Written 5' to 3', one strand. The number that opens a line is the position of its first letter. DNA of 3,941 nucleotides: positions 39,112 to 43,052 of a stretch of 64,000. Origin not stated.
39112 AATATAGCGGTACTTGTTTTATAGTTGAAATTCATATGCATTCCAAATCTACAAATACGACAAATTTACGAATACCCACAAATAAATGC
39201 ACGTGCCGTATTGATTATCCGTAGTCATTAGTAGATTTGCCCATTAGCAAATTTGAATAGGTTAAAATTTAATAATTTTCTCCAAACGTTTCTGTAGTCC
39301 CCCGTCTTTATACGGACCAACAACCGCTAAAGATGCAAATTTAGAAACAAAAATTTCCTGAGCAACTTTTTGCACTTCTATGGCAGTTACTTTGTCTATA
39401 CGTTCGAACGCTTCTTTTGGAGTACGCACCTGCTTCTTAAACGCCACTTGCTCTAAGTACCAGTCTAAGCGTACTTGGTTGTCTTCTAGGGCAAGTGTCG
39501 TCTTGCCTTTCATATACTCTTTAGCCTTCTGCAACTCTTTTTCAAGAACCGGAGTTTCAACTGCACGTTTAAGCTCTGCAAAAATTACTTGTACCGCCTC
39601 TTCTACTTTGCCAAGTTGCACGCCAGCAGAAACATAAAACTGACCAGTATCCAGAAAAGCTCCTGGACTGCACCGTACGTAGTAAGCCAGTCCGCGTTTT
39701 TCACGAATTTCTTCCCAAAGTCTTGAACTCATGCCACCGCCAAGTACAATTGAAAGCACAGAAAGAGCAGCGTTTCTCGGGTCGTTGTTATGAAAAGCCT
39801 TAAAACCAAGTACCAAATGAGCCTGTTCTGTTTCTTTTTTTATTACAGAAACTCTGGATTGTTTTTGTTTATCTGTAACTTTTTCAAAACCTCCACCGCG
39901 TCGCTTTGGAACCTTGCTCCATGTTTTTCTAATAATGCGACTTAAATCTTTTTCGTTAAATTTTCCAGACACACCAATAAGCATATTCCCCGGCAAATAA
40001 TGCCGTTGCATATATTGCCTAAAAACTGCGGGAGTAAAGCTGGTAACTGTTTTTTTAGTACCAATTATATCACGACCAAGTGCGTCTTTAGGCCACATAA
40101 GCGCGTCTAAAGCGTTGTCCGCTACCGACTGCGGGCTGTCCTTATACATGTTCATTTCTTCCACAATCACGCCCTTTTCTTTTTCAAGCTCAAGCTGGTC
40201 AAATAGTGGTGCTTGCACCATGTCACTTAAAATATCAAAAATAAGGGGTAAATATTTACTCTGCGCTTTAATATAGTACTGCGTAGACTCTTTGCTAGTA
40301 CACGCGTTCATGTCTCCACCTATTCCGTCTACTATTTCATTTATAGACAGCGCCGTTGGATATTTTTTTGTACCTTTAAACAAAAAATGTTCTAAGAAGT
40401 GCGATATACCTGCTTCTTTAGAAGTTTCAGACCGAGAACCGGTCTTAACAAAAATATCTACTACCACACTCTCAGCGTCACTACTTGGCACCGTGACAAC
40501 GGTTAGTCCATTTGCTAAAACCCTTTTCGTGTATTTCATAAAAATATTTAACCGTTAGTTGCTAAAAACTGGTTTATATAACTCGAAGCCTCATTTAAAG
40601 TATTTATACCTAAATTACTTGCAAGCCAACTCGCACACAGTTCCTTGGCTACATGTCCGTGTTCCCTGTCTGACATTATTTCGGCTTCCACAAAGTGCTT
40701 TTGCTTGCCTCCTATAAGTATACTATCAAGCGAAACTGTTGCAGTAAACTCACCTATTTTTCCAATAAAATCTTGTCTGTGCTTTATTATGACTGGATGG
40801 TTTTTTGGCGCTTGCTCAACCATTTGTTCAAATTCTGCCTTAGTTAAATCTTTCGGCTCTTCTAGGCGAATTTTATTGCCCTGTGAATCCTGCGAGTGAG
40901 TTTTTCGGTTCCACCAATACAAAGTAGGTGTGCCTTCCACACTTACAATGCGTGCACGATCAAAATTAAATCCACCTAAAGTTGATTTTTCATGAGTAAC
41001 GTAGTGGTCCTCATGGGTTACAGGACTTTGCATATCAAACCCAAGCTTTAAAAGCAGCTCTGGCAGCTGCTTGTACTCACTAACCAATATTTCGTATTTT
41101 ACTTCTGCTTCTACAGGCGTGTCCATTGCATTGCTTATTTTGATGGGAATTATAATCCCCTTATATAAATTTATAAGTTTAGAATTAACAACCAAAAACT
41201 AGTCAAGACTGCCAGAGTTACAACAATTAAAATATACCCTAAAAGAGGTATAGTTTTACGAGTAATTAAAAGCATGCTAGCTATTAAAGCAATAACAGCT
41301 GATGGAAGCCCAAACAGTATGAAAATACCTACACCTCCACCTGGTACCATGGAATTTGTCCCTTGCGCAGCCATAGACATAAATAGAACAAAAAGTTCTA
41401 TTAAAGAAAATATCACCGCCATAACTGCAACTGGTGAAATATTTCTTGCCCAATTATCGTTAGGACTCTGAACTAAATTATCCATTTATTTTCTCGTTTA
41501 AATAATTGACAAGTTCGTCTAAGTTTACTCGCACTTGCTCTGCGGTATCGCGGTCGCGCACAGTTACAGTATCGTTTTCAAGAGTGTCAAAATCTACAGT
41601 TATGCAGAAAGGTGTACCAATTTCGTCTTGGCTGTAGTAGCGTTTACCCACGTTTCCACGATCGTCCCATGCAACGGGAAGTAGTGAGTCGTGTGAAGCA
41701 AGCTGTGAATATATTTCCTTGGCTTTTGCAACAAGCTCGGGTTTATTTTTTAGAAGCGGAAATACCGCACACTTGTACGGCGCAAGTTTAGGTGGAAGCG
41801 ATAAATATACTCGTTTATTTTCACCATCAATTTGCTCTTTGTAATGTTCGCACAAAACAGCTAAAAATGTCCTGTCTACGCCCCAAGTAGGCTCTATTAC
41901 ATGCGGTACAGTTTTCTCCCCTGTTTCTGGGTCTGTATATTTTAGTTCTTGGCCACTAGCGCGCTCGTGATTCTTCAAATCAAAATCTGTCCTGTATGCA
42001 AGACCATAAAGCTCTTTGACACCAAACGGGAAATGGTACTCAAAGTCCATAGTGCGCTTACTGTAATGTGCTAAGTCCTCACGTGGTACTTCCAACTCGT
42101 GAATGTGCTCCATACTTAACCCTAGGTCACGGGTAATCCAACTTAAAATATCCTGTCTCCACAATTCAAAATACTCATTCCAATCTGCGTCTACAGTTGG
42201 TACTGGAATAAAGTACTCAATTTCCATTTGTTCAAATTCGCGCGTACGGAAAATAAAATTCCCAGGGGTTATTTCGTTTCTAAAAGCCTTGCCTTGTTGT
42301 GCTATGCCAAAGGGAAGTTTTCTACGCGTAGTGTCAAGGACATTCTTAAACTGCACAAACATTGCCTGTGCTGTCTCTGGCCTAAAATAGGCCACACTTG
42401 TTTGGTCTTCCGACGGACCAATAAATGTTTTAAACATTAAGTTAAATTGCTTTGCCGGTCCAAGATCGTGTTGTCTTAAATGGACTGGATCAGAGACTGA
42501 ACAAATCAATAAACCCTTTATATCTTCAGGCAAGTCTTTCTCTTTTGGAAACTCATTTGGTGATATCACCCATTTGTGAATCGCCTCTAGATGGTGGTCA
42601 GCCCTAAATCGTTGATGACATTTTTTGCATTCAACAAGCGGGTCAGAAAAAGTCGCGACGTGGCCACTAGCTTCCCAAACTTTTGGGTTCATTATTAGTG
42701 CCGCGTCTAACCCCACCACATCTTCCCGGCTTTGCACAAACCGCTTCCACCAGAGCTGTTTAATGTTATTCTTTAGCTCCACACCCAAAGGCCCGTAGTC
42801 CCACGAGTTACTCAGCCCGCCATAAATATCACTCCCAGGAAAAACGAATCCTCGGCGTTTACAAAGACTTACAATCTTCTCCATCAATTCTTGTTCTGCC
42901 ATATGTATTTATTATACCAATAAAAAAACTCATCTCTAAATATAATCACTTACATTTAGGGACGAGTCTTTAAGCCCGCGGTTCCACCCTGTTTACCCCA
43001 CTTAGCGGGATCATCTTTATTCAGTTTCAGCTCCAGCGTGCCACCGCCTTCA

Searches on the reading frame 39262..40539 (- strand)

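Call 9: search_protein_families(library=pfam, proteins=[window:39262-40539:-])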
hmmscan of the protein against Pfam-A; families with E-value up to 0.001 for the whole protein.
window:39262-40539:- (425 aa): 2 families
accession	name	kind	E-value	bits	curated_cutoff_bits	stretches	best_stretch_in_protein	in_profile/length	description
PF00675.25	Peptidase_M16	-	9.2e-40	136.4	22.3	1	14-161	2-148/149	Insulinase (Peptidase family M16)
PF05193.26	Peptidase_M16_C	-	8.2e-39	133.8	23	1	167-341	1-179/181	Peptidase M16 inactive domain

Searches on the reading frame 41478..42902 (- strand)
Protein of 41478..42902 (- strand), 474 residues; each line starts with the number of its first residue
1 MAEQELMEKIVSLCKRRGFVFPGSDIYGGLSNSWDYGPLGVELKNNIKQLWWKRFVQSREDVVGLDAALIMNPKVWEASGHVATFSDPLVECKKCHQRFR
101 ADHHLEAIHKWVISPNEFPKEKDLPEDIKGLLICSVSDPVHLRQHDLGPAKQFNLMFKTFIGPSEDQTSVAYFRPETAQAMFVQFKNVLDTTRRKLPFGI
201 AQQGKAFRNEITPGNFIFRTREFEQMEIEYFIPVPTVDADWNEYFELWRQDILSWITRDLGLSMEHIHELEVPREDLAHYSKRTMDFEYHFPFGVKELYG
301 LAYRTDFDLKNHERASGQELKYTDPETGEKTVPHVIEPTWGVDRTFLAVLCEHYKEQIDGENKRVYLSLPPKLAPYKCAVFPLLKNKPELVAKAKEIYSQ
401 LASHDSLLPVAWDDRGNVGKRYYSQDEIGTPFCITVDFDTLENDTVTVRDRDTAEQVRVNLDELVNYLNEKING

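Call 9: search_protein_families(library=pfam, proteins=[window:41478-42902:-])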
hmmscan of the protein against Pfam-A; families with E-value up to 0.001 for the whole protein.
window:41478-42902:- (474 aa): 2 families
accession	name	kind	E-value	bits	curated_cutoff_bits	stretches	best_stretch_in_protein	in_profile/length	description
PF03129.25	HGTP_anticodon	-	2.1e-21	76.3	21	1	377-470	1-93/94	Anticodon binding domain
PF00587.30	tRNA-synt_2b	-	8.6e-10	39.4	29.3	1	171-350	11-176/179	tRNA synthetase class II core domain (G, H, P, S and T)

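Call 13: find_related_loci(query=window:41478-42902:-, collection=genome_contigs, flank=2500)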
Query window:41478-42902:- (474 aa) in genome_contigs; peptide patterns used: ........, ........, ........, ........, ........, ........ (x = any residue, [..] = any of these).
600 stretches matched a pattern (row limit reached: there are more); 594 encode a relative of the query (tblastn E <= 1e-3); the best 80 are kept; 80 distinct loci.
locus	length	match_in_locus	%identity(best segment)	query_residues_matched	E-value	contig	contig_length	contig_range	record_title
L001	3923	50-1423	76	5-472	0e+0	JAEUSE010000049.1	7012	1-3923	MAG: Candidatus Doudnabacteria bacterium isolate new MAG-295 NODE_49_length_7012_cov_3.666619, whole genome shotgun sequ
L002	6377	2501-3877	69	1-472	0e+0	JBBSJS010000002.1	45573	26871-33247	MAG: Candidatus Doudnabacteria bacterium isolate LS4_metabat2.068 LS4_metabat2.068_K_1471878_L_45573_cov_9.0000, whole g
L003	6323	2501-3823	68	5-472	0e+0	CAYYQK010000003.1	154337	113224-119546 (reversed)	MAG TPA_asm: uncultured Candidatus Saccharibacteria bacterium isolate binchicken_co326_164 genome assembly, contig: NODE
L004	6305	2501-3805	65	1-472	0e+0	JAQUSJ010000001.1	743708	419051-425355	MAG: Candidatus Daviesbacteria bacterium isolate STD1_94 NODE_9_length_743708_cov_15.213565_Sandtown_D1, whole genome sh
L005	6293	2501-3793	68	6-472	0e+0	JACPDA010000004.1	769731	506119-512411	MAG: Candidatus Daviesbacteria bacterium isolate NC_groundwater_297_Ag_B-0.1um_41_14 S7_GD2017_3_B1_scaffold_1, whole ge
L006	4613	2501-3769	65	5-473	0e+0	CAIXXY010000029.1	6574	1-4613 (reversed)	Candidatus Staskawiczbacteria bacterium isolate AlinenSediments_bin-5022 genome assembly, contig: bin-5022:29/66, whole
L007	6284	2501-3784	64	7-472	0e+0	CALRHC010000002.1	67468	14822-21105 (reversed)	MAG: Candidatus Yanofskybacteria bacterium isolate MaH-09apr19-142 genome assembly, contig: MaH-09apr19-C713, whole geno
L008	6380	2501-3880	62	3-472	0e+0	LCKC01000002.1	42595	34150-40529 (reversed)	MAG: Parcubacteria group bacterium GW2011_GWB1_45_10 UW89_C0002, whole genome shotgun sequence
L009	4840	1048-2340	62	4-473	0e+0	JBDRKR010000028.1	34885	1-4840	MAG: Candidatus Nealsonbacteria bacterium isolate MEGAHIT-group-1.73 k141_13239057, whole genome shotgun sequence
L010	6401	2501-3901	63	7-472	0e+0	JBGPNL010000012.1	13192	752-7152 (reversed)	MAG: Candidatus Paceibacteria bacterium isolate OBJ_0618_7090110_215 k141_2755352_length_13192_cov_11.0000, whole genome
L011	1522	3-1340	64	10-473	0e+0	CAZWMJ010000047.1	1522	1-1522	MAG TPA_asm: uncultured Gammaproteobacteria bacterium isolate binchicken_co38_574 genome assembly, contig: NODE_164713_l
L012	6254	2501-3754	63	4-468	0e+0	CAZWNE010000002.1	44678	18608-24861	MAG TPA_asm: uncultured Candidatus Saccharibacteria bacterium isolate binchicken_co38_1285 genome assembly, contig: NODE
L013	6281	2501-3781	61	2-472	0e+0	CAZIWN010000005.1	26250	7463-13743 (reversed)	MAG TPA_asm: uncultured Candidatus Saccharibacteria bacterium isolate SRP278252_co2_888 genome assembly, contig: NODE_36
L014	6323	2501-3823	59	2-474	0e+0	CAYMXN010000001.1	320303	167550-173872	MAG TPA_asm: uncultured Candidatus Saccharibacteria bacterium isolate SRP292972_co3_20 genome assembly, contig: NODE_39_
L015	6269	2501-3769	62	7-472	0e+0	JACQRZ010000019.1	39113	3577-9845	MAG: Candidatus Uhrbacteria bacterium isolate NC_groundwater_1372_Ag_S-0.2um_44_36 S_p2_S4_coassembly_k141_1343031, whol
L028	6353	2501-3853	58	7-472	8e-170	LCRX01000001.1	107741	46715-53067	MAG: Candidatus Magasanikbacteria bacterium GW2011_GWA2_56_11 UY92_C0001, whole genome shotgun sequence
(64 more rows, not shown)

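Call 34: search_protein_families(library=ncbifam, proteins=[window:41478-42902:-])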
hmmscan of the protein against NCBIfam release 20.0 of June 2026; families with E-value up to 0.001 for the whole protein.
window:41478-42902:- (474 aa): 10 families
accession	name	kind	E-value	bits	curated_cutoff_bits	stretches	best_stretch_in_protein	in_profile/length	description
NF003211.1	PRK04173.1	equivalog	3.6e-184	612.9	312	1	7-468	1-454/454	glycine--tRNA ligase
TIGR00389.1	glyS_dimeric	equivalog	2.9e-148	494.9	243.3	3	7-260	3-243/565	glycine--tRNA ligase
NF011484.0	PRK14894.1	equivalog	7e-141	470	1050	3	145-358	113-337/539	glycine--tRNA ligase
NF006625.0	PRK09194.1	equivalog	3.3e-14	52.7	558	1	341-468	441-558/559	proline--tRNA ligase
NF008979.1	PRK12325.1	exception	8.9e-13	47.9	550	1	369-468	338-436/437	proline--tRNA ligase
TIGR00408.1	proS_fam_I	equivalog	3.1e-12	46.2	437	1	173-472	102-381/475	proline--tRNA ligase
TIGR00409.1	proS_fam_II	equivalog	1.4e-09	37.4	306.7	1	370-470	468-567/568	proline--tRNA ligase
NF003068.0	PRK03991.1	equivalog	2.1e-09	36.3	484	1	308-474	438-594/613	threonine--tRNA ligase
TIGR00418.1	thrS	equivalog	6.2e-09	35.3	383.65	1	319-471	427-564/565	threonine--tRNA ligase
TIGR00442.1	hisS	equivalog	0.00042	19.4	286.75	0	387-460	333-405/406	histidine--tRNA ligase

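Call 59: find_homologous_proteins(query=window:41478-42902:-, max_evalue=1e-150)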
Query window:41478-42902:- (474 aa): 6191 proteins with E <= 1e-150 among 8000 candidates; the best 120 are listed.
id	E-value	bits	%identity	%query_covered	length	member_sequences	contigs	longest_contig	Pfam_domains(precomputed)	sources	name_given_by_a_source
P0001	0.0e+0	1120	100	100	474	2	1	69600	PF03129.26,PF00587.31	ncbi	-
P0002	5.5e-251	851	77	99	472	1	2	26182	PF03129.26,PF00587.31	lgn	-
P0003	1.3e-246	837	77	100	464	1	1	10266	PF03129.26,PF00587.31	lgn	-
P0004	8.1e-244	828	74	100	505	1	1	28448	PF03129.26,PF00587.31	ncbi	-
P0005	1.1e-241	821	77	99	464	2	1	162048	PF03129.26,PF00587.31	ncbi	-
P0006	7.9e-240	814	74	99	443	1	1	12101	PF03129.26,PF00587.31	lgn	-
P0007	1.8e-239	813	74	99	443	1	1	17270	PF03129.26,PF00587.31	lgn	-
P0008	4.9e-239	812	76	99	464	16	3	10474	PF03129.26,PF00587.31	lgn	-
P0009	1.1e-238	811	75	100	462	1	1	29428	PF03129.26,PF00587.31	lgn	-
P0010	9.2e-238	808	76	100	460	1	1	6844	PF03129.26,PF00587.31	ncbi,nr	ncbi:MAG: glycine--tRNA ligase [Candidatus Doudnabacteria bacterium]|nr:glycine--tRNA ligase [Candid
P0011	4.4e-237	805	75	99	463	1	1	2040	PF03129.26,PF00587.31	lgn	-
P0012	2.8e-235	799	75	99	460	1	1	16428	PF03129.26,PF00587.31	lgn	-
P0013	3.3e-231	786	74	99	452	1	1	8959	PF03129.26,PF00587.31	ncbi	-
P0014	2.0e-230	783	71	100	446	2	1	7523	PF03129.26,PF00587.31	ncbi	-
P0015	1.4e-229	781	73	99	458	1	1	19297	PF03129.26,PF00587.31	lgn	-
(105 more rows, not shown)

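Call 60: find_encoding_contigs(protein=P0002, flank=1200, max_places=1)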
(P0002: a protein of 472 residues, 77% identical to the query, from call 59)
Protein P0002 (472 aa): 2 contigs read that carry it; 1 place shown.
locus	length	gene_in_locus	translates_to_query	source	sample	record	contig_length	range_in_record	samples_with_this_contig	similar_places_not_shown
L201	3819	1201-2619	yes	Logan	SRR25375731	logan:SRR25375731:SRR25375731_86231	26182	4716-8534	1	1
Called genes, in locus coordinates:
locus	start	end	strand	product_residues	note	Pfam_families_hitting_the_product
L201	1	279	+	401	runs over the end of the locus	PF01702:TGT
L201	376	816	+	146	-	PF13560:HTH_31 (weak), PF01381:HTH_3 (weak)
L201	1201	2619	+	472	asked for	PF00587:tRNA-synt_2b, PF03129:HGTP_anticodon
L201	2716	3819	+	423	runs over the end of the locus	PF00675:Peptidase_M16, PF05193:Peptidase_M16_C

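Call 61: find_encoding_contigs(protein=P0003, flank=1200, max_places=1)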
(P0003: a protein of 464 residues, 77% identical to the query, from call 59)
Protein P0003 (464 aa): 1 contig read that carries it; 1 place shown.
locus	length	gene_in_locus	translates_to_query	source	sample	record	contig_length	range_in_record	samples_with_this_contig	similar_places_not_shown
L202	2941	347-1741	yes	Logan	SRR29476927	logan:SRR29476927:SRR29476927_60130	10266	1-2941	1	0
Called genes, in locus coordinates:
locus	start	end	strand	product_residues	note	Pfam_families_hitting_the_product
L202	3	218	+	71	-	?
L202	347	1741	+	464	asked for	PF00587:tRNA-synt_2b, PF03129:HGTP_anticodon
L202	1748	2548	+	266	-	-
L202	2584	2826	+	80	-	-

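Call 62: find_encoding_contigs(protein=P0004, flank=1200, max_places=1)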
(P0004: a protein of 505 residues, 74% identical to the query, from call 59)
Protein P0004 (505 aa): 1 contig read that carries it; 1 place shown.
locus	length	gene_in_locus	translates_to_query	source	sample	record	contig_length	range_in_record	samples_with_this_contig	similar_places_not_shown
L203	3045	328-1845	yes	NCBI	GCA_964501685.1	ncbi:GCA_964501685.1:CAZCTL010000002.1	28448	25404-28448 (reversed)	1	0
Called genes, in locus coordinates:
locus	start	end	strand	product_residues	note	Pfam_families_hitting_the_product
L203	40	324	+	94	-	PF01541:GIY-YIG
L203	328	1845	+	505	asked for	PF00587:tRNA-synt_2b, PF03129:HGTP_anticodon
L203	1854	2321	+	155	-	PF04480:DUF559, PF18741:MTES_1575 (weak)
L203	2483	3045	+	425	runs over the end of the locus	PF00675:Peptidase_M16, PF05193:Peptidase_M16_C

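Call 63: find_encoding_contigs(protein=P0005, flank=1200, max_places=1)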
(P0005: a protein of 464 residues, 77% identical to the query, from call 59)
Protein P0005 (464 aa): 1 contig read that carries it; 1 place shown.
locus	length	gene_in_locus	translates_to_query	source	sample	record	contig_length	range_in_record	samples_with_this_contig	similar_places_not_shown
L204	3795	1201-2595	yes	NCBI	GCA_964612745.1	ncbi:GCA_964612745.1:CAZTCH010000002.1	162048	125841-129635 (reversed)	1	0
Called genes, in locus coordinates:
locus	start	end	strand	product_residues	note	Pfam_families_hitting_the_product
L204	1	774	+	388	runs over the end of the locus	PF01702:TGT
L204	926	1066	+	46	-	-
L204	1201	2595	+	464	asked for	PF00587:tRNA-synt_2b, PF03129:HGTP_anticodon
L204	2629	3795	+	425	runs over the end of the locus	PF00675:Peptidase_M16, PF05193:Peptidase_M16_C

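Call 64: find_encoding_contigs(protein=P0008, flank=1200, max_places=1)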
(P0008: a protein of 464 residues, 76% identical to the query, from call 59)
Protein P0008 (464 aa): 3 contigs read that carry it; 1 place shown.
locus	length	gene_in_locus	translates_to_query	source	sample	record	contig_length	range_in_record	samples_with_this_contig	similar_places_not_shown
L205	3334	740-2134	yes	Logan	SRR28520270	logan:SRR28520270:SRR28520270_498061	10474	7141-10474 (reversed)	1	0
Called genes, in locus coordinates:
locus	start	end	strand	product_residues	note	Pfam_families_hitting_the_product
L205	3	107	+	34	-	?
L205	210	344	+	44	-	-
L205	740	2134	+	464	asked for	PF00587:tRNA-synt_2b, PF03129:HGTP_anticodon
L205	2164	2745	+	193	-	PF01928:CYTH (weak)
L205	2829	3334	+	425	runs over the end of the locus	PF00675:Peptidase_M16, PF05193:Peptidase_M16_C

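Call 65: find_encoding_contigs(protein=P0009, flank=1200, max_places=1)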
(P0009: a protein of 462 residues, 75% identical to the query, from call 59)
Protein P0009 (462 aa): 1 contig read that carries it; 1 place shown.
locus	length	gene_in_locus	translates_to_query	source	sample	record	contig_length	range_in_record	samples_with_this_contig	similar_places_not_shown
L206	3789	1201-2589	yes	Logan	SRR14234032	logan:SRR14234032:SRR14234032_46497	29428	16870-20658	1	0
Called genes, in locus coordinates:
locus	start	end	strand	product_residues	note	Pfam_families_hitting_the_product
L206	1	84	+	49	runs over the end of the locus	-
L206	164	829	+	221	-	-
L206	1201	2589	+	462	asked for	PF00587:tRNA-synt_2b, PF03129:HGTP_anticodon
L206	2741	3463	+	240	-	-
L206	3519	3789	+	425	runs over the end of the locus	PF00675:Peptidase_M16, PF05193:Peptidase_M16_C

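Call 66: find_encoding_contigs(protein=P0012, flank=1200, max_places=1)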
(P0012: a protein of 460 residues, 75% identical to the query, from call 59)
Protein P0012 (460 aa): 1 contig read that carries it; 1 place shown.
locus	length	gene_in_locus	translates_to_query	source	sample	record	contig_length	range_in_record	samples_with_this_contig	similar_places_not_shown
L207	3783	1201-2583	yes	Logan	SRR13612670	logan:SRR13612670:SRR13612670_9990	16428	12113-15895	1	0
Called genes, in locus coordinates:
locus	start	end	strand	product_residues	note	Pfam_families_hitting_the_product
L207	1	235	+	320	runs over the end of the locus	PF01145:Band_7, PF13421:Band_7_1 (weak)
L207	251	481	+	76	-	-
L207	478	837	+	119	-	-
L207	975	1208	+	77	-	-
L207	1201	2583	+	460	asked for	PF00587:tRNA-synt_2b, PF03129:HGTP_anticodon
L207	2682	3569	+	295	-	-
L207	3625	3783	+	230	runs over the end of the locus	?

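Call 67: find_encoding_contigs(protein=P0007, flank=1200, max_places=1)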
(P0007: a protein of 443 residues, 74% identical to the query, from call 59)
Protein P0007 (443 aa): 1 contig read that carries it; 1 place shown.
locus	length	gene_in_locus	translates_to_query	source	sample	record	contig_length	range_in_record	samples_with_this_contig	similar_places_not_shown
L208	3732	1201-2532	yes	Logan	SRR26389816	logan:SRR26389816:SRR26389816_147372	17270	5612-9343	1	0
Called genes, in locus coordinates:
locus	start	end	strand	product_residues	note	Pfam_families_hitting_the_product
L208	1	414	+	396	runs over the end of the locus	PF01702:TGT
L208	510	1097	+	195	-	-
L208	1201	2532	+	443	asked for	PF00587:tRNA-synt_2b, PF03129:HGTP_anticodon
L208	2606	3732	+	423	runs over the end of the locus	PF00675:Peptidase_M16, PF05193:Peptidase_M16_C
